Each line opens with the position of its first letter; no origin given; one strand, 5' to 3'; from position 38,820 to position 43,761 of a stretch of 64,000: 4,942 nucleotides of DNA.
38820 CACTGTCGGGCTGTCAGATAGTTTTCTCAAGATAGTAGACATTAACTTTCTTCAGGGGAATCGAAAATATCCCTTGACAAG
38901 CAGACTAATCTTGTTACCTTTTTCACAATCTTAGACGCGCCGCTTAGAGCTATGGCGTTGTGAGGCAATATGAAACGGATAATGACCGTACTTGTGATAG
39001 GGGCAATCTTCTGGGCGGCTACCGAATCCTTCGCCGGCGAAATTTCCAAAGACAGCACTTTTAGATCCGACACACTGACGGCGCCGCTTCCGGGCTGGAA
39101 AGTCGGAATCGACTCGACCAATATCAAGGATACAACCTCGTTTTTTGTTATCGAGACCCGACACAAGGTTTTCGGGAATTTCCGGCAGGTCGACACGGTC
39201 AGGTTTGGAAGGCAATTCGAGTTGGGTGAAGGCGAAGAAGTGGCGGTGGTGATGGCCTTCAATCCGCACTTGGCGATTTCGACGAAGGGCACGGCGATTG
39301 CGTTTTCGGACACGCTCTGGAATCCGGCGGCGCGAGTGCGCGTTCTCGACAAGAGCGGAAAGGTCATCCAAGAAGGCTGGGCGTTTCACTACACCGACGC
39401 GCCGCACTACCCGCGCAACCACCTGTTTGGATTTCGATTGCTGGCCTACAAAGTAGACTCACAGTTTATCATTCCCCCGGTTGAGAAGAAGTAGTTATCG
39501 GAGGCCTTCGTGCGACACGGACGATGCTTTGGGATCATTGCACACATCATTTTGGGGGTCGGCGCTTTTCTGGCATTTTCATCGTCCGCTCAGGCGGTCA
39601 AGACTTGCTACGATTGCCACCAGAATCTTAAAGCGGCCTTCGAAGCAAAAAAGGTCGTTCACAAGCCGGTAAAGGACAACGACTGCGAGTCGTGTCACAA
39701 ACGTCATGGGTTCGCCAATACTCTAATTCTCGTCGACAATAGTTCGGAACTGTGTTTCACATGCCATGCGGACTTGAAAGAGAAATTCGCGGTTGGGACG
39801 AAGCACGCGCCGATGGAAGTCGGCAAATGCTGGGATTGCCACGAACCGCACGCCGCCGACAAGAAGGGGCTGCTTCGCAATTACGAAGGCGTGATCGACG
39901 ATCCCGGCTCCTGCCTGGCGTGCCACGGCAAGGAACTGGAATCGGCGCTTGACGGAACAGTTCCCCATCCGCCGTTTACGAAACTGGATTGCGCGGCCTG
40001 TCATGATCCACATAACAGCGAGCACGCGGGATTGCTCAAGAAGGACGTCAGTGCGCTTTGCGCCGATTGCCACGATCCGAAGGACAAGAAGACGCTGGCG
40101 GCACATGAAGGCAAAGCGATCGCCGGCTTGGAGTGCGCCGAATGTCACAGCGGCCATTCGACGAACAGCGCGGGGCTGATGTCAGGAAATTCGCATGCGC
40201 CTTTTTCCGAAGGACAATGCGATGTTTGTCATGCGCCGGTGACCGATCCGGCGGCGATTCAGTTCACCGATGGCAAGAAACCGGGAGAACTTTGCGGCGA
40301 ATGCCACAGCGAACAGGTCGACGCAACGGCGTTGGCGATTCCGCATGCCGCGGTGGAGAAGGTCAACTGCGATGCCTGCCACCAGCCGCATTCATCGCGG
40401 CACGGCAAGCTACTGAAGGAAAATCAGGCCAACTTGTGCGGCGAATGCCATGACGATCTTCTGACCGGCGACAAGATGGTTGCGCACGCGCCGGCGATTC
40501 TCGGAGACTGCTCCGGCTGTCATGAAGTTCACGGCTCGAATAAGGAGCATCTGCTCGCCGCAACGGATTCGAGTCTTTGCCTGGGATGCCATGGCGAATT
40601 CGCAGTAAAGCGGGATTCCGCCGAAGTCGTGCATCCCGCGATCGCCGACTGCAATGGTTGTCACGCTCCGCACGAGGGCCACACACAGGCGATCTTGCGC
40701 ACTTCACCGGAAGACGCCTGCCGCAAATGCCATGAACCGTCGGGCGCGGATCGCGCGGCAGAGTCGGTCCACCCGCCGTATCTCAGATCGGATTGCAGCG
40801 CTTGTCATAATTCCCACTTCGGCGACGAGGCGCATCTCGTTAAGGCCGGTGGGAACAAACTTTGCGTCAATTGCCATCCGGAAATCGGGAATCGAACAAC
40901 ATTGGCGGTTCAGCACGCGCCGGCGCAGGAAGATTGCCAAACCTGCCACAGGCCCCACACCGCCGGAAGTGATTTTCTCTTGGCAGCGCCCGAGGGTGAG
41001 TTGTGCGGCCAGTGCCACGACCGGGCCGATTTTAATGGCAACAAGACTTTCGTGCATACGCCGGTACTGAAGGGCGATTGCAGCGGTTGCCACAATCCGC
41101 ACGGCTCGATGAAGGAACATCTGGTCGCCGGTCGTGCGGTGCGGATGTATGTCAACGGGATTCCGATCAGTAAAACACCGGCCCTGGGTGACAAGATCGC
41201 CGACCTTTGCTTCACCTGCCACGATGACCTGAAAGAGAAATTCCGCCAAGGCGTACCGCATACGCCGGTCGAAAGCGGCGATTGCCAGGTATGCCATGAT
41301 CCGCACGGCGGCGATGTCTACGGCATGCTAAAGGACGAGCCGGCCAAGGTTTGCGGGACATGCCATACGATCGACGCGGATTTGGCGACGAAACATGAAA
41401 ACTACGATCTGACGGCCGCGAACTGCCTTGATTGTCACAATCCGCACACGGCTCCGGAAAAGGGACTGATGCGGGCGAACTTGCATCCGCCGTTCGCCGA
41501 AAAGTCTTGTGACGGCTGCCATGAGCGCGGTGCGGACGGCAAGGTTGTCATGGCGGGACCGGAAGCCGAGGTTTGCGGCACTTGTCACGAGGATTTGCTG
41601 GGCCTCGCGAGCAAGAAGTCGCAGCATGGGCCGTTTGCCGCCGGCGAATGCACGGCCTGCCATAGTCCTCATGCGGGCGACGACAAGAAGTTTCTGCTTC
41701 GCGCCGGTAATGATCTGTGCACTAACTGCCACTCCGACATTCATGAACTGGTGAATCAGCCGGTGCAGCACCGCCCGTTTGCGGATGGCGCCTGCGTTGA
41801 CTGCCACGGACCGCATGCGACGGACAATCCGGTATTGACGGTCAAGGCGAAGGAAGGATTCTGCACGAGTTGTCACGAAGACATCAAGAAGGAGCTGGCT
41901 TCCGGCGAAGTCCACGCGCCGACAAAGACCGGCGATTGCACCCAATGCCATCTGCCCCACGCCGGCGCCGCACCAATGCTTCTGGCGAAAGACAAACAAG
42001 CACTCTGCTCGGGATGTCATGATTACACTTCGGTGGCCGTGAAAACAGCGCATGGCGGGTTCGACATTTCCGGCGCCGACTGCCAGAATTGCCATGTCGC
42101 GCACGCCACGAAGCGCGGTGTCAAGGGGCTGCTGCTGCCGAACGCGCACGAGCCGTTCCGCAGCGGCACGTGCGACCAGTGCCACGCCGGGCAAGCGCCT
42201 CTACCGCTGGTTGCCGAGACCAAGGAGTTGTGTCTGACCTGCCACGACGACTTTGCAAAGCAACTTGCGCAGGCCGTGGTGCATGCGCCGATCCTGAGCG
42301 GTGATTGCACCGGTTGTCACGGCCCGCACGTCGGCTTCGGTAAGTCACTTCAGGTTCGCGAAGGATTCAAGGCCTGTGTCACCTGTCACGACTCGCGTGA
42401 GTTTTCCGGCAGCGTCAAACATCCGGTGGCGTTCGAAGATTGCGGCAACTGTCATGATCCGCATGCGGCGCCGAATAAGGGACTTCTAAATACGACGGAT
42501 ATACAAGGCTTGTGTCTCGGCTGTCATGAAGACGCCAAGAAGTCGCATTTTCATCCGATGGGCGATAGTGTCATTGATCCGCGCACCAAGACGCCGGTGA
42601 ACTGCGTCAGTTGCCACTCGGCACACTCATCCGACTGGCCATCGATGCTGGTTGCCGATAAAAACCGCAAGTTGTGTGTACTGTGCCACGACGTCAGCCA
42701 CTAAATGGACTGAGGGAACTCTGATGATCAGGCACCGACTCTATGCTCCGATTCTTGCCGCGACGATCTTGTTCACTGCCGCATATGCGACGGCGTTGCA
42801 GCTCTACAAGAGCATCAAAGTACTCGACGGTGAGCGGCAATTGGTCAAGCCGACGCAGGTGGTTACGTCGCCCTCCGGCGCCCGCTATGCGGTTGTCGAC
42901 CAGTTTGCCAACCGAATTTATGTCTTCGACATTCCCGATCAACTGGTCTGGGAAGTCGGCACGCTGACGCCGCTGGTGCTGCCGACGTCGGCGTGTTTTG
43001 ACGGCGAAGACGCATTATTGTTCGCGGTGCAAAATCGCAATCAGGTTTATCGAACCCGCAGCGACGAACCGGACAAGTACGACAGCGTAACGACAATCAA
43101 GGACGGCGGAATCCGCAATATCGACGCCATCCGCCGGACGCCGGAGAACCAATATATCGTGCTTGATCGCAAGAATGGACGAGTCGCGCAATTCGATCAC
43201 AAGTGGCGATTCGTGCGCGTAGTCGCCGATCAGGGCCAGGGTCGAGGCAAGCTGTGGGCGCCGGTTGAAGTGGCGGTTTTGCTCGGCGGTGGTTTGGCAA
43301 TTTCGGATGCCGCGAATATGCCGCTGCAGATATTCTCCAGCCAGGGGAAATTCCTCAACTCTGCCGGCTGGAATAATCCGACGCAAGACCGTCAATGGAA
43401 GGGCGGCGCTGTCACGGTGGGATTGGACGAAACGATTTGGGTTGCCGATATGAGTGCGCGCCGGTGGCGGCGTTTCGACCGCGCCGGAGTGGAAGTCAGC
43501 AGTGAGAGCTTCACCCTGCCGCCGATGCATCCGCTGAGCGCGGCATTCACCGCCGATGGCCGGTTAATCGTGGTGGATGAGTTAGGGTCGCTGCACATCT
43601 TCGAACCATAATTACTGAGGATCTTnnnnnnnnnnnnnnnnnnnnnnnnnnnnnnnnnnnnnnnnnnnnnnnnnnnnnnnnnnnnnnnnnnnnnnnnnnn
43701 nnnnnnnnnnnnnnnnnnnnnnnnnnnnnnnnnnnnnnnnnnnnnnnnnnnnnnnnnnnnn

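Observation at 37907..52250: Candidate OmcS-type cytochrome nanowire and its assembly locus in a non-Geobacter (FCB/Zixibacteria-like) genome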

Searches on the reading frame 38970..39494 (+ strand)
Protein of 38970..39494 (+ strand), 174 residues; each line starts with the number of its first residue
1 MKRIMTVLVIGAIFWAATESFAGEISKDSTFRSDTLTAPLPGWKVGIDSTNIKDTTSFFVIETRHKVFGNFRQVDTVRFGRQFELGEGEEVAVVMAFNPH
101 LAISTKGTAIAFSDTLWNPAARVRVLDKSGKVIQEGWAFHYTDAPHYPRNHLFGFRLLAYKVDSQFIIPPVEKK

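Call 4: search_protein_families(library=pfam, proteins=[window:38970-39494:+], max_evalue=0.01)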
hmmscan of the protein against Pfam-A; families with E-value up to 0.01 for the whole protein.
window:38970-39494:+ (174 aa): 0 families

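Call 5: search_protein_families(library=ncbifam, proteins=[window:38970-39494:+], max_evalue=0.01)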
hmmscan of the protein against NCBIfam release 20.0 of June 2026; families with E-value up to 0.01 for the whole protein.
window:38970-39494:+ (174 aa): 0 families

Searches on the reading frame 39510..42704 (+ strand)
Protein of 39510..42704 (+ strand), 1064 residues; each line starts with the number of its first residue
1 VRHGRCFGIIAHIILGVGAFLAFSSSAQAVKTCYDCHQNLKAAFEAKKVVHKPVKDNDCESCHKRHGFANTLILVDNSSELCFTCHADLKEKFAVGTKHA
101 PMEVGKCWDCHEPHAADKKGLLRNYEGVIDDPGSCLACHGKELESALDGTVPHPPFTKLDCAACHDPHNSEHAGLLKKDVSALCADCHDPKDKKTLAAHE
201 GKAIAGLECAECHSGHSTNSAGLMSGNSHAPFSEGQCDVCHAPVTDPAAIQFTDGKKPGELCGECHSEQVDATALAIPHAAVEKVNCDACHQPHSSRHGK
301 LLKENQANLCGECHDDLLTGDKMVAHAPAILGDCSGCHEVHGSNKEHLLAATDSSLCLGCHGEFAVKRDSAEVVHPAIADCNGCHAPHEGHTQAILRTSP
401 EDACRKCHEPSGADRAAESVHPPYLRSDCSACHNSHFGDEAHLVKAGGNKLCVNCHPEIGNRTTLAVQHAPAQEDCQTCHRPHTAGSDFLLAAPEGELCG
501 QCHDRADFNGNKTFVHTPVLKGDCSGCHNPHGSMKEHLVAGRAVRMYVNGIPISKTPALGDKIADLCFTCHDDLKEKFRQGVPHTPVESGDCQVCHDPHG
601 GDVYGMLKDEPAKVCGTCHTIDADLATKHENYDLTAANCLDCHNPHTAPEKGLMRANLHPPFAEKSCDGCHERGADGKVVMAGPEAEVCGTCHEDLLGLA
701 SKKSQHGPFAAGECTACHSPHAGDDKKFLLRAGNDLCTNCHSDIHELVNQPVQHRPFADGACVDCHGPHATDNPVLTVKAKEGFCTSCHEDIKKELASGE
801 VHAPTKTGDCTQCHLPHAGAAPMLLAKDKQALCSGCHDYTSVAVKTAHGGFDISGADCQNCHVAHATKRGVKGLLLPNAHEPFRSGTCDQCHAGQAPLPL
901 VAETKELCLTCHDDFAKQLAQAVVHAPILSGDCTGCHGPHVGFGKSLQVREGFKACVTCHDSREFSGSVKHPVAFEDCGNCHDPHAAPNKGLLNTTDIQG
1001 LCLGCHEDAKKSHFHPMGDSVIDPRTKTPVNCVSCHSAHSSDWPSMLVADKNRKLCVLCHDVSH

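Call 4: search_protein_families(library=pfam, proteins=[window:39510-42704:+], max_evalue=0.01)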
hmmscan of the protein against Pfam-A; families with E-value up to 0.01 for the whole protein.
window:39510-42704:+ (1064 aa): 7 families
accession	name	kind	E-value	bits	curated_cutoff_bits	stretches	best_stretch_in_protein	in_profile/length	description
PF09699.15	Paired_CXXCH_1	-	9.5e-191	617.7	20.6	20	706-743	1-38/41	Doubled CXXCH motif (Paired_CXXCH_1)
PF14522.11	Cytochrome_C7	-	1.3e-46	156.7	24.8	5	227-292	6-67/67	Cytochrome c7 and related cytochrome c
PF14537.11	Cytochrom_c3_2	-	2.8e-45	153.1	25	9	99-189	2-79/79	Cytochrome c3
PF02085.21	Cytochrom_CIII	-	5.5e-25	88.1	22.9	1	51-139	25-101/101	Class III cytochrome C family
PF22113.1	Mtrc-MtrF_II-IV_dom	-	8e-25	87.8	30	3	565-721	7-166/176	Outer membrane cytochrome MtrC/MtrF-like, domains II/IV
PF22678.1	Cytochrom_c_NrfB-like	-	9.2e-15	55.3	27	0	727-788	26-89/89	Cytochrome c-type protein NrfB-like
PF24734.1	DUF7685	-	0.0011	19.3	27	1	236-270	1-36/43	Domain of unknown function (DUF7685)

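Call 5: search_protein_families(library=ncbifam, proteins=[window:39510-42704:+], max_evalue=0.01)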
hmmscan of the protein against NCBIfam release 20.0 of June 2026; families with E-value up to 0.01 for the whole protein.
window:39510-42704:+ (1064 aa): 10 families
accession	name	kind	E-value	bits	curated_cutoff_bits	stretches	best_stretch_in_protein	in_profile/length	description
TIGR01905.1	paired_CXXCH_1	subfamily_domain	8.4e-176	569.7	25.2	20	802-838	1-37/41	doubled CXXCH domain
TIGR03508.1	decahem_SO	subfamily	2e-122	407.6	192.2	8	685-864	69-250/258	DmsE family decaheme c-type cytochrome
NF041028.1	decahem_GSU2203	exception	1.1e-95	320.5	325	9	25-193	96-257/317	GSU2203 family decaheme c-type cytochrome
TIGR03153.1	cytochr_NrfH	equivalog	6.5e-23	81.3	134.2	2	73-188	22-133/138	cytochrome c nitrite reductase small subunit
TIGR03507.1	decahem_SO1788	subfamily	4.4e-21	75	209.3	5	660-720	239-304/672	OmcA/MtrC family decaheme c-type cytochrome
NF045713.1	CxxCH_16_HmcA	equivalog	1.4e-18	66.9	400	5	665-816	112-254/541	sulfate respiration complex hexadecaheme cytochrome HmcA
NF008659.0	PRK11659.1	equivalog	1e-15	57.9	184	2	773-839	101-169/188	cytochrome c nitrite reductase pentaheme subunit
TIGR03146.1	cyt_nit_nrfB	equivalog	2.5e-14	53.8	166.6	1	996-1042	8-53/145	cytochrome c nitrite reductase pentaheme subunit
NF045722.1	c3_cytochr_TmcA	equivalog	7.6e-11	41.9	114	0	473-530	57-112/125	acidic tetraheme cytochrome c3 TmcA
NF047727.1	4hemeCytCCctA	equivalog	2.6e-09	37.2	180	0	234-316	37-106/109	tetraheme c-type cytochrome CctA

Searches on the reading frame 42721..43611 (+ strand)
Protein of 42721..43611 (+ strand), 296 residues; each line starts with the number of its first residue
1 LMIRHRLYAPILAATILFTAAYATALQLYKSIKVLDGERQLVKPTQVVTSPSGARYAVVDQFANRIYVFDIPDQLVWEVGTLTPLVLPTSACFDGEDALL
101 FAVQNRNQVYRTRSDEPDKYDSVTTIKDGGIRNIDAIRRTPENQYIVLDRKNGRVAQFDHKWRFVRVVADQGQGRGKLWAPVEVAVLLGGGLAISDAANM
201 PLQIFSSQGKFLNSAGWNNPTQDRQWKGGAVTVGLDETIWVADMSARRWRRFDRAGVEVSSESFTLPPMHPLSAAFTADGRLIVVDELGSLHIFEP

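Call 4: search_protein_families(library=pfam, proteins=[window:42721-43611:+], max_evalue=0.01)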
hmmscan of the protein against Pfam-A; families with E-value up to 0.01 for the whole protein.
window:42721-43611:+ (296 aa): 2 families
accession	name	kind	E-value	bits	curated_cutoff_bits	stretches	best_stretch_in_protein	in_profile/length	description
PF01436.27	NHL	-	8.5e-06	26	20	0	140-158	10-28/28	NHL repeat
PF17170.10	DUF5128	-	0.00039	20.1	22.9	0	125-176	37-87/321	6-bladed beta-propeller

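Call 5: search_protein_families(library=ncbifam, proteins=[window:42721-43611:+], max_evalue=0.01)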
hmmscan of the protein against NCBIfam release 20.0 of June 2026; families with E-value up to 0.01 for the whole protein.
window:42721-43611:+ (296 aa): 1 family
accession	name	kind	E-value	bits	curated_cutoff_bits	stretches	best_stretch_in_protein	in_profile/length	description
NF035926.1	scyF_NHL_VPEP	equivalog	3.8e-11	42.8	350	1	153-256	76-182/376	scytonemin biosynthesis PEP-CTERM protein ScyF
